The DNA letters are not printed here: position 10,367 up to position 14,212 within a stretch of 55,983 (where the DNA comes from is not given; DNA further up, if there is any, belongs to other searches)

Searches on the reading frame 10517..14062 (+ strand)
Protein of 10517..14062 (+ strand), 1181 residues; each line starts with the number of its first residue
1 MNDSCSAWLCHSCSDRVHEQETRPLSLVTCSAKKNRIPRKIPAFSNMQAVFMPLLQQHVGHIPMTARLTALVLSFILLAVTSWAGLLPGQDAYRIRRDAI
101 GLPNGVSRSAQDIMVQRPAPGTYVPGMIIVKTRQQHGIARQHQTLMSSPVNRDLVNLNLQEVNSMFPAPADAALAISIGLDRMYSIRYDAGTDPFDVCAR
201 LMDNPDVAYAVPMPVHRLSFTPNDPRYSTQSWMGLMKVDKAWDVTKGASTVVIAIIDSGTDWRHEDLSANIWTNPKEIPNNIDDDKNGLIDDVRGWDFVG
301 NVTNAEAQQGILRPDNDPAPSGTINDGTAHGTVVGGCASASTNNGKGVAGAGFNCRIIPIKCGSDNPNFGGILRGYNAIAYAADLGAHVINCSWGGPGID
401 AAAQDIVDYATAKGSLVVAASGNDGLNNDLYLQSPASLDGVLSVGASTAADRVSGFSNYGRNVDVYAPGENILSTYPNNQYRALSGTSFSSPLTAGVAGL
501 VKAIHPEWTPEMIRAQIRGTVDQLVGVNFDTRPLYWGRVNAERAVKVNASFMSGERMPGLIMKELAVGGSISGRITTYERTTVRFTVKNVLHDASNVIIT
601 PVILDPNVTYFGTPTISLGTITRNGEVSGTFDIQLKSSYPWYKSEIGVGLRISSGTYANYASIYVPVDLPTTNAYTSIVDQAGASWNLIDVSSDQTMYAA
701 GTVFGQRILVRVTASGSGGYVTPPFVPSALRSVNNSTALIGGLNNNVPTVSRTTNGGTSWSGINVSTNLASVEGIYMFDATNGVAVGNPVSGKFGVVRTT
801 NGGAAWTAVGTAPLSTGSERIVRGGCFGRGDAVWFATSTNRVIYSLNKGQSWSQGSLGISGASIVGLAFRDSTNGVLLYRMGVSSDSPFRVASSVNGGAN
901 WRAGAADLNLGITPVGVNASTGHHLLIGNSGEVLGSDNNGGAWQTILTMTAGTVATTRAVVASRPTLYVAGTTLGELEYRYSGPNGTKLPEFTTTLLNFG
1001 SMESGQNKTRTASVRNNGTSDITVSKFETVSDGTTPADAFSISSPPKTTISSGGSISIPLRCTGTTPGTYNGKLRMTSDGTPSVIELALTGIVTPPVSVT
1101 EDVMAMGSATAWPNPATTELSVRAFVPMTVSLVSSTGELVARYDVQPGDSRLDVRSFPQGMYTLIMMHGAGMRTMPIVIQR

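Call 70: search_protein_families(library=pfam, proteins=[window:10517-14062:+], max_evalue=0.00001)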
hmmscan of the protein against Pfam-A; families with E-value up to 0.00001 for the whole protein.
window:10517-14062:+ (1181 aa): 3 families
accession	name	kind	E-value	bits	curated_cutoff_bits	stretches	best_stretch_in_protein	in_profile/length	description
PF00082.27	Peptidase_S8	-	4.2e-52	177.7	21.8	1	250-524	3-276/288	Subtilase family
PF22544.2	HYDIN_VesB_CFA65-like_Ig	-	2.7e-09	37.6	25.5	1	991-1091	4-99/100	HYDIN/CFA65/VesB-like, Ig-like domain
PF07610.17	DUF1573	-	3.9e-06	27.3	26.1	0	991-1093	2-98/98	Protein of unknown function (DUF1573)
